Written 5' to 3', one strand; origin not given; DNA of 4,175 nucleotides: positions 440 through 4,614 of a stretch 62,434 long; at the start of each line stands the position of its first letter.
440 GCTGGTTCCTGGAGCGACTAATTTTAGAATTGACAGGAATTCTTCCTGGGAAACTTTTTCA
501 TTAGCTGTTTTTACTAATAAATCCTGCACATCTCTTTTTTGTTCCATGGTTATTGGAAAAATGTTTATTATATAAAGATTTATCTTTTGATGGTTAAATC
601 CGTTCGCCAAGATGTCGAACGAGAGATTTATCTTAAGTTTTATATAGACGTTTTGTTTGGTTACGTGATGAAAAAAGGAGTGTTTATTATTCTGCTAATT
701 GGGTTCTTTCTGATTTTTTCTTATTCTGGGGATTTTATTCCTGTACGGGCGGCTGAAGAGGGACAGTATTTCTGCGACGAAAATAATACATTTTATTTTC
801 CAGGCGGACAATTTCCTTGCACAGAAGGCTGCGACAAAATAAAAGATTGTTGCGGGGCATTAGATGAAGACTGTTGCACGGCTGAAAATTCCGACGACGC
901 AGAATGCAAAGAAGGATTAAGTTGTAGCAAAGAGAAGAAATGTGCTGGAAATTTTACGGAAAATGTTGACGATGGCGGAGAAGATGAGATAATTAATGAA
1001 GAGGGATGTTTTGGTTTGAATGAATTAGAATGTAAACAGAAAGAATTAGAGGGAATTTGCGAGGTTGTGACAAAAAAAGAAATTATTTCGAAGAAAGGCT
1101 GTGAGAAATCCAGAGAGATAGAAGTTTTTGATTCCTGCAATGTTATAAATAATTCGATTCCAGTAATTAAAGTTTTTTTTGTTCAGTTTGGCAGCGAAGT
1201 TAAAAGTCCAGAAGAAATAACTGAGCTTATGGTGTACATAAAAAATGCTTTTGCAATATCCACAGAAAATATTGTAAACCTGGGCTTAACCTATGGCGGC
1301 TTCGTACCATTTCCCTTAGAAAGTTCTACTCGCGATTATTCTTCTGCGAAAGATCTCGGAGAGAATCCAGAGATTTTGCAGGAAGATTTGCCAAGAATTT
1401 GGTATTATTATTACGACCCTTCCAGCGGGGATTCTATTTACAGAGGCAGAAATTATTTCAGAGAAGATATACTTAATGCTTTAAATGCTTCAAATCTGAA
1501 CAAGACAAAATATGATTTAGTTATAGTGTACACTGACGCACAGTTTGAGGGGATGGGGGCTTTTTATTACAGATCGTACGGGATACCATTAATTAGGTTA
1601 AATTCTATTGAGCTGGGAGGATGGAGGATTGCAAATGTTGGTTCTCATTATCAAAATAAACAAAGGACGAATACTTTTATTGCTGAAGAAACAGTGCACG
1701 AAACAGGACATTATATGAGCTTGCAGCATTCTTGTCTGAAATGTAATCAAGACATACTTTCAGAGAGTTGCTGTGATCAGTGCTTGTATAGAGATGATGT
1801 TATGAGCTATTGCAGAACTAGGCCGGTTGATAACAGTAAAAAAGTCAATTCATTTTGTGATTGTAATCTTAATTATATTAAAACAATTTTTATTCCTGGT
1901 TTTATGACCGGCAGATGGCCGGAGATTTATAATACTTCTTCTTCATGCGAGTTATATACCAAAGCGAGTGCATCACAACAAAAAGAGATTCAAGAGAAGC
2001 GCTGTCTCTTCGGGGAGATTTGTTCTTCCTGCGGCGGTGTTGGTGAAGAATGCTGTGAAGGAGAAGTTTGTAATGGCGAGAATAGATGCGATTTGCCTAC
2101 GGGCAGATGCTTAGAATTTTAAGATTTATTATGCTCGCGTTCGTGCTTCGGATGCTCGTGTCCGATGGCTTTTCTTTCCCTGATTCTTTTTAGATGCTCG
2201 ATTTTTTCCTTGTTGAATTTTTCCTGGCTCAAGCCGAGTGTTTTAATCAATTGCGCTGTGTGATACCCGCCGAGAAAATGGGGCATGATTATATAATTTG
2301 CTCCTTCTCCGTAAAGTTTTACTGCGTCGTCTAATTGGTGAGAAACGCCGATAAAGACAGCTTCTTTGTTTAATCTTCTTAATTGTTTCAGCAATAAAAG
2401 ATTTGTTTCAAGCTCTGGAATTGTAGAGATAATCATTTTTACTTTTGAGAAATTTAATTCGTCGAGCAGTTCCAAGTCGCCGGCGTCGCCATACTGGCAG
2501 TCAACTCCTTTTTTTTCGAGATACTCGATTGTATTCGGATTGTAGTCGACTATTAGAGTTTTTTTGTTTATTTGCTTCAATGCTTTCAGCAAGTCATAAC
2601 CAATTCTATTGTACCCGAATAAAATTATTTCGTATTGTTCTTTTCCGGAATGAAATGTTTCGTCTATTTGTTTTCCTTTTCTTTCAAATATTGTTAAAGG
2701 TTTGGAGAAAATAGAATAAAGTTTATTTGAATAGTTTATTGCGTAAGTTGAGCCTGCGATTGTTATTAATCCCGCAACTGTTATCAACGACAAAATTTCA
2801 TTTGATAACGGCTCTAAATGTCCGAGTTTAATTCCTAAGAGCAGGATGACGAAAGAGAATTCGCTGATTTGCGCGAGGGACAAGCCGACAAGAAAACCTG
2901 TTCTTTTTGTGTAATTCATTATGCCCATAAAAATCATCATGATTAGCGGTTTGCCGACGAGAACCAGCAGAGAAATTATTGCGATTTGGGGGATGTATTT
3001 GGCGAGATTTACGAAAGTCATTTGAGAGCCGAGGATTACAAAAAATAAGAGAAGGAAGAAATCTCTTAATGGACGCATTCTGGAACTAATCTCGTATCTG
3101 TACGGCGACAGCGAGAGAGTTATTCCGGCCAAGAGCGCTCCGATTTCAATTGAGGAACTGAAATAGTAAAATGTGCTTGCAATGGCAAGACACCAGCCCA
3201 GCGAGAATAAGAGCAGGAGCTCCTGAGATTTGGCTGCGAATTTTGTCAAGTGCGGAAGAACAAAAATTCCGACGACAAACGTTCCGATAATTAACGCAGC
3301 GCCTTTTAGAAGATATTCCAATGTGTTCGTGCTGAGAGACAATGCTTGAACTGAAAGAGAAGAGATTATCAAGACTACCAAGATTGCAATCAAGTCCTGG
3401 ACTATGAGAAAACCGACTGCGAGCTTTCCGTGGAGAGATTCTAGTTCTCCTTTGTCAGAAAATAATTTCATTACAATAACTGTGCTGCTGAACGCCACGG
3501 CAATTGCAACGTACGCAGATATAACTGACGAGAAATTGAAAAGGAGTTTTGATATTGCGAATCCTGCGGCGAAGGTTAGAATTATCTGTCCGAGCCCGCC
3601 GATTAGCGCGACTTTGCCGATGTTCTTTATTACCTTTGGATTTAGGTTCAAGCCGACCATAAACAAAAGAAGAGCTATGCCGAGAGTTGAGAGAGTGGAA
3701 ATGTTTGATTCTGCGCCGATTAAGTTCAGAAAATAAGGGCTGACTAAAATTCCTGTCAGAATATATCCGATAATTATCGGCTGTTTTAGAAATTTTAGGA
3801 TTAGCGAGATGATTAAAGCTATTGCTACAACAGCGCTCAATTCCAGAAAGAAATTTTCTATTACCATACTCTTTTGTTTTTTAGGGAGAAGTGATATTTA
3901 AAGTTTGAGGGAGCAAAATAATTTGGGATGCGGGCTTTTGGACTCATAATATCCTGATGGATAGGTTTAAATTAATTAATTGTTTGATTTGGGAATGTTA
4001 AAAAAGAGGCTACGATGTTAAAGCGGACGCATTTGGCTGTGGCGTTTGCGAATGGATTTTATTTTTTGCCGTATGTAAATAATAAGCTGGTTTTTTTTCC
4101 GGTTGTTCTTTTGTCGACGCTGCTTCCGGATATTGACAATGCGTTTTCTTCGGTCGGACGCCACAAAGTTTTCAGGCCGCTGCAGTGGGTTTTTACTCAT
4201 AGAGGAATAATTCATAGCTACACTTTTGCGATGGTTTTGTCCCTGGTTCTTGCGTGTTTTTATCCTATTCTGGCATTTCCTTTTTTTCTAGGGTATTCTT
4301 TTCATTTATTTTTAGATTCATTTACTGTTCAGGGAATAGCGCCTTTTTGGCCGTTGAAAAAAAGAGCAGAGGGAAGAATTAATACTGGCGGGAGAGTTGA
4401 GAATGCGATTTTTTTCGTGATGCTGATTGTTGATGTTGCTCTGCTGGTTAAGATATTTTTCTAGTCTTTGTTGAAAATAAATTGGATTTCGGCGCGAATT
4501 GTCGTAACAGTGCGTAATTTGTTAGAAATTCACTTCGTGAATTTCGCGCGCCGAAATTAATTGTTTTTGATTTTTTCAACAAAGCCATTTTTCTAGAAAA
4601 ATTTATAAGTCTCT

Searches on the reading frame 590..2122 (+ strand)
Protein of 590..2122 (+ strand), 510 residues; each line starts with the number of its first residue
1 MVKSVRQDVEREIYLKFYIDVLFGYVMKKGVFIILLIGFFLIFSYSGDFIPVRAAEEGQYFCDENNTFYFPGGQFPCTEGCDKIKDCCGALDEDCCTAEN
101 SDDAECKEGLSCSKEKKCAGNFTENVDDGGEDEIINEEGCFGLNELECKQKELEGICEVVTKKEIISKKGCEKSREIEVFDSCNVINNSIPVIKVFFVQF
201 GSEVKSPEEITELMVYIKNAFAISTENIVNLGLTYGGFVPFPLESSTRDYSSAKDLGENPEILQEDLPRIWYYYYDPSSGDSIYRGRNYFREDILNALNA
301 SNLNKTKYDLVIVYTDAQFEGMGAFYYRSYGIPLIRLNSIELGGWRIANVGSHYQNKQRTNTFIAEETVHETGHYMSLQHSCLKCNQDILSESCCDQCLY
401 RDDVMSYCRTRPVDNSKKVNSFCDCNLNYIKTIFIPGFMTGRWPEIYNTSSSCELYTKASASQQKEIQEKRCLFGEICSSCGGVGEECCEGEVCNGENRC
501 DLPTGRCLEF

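Call 78: search_protein_families(library=pfam, proteins=[window:590-2122:+], max_evalue=0.01)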
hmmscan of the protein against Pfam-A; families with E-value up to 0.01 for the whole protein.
window:590-2122:+ (510 aa): 1 family
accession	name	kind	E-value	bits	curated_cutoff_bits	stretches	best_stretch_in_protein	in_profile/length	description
PF13688.12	Reprolysin_5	-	0.0017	19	27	1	292-396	74-170/196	Metallo-peptidase family M12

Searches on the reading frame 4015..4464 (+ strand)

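Call 78: search_protein_families(library=pfam, proteins=[window:4015-4464:+], max_evalue=0.01)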
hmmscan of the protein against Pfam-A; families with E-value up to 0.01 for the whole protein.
window:4015-4464:+ (149 aa): 1 family
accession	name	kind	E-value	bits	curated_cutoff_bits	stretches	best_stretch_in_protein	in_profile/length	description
PF04307.19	YdjM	-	3.5e-23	82.4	29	1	1-124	1-131/176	YdjM inner membrane protein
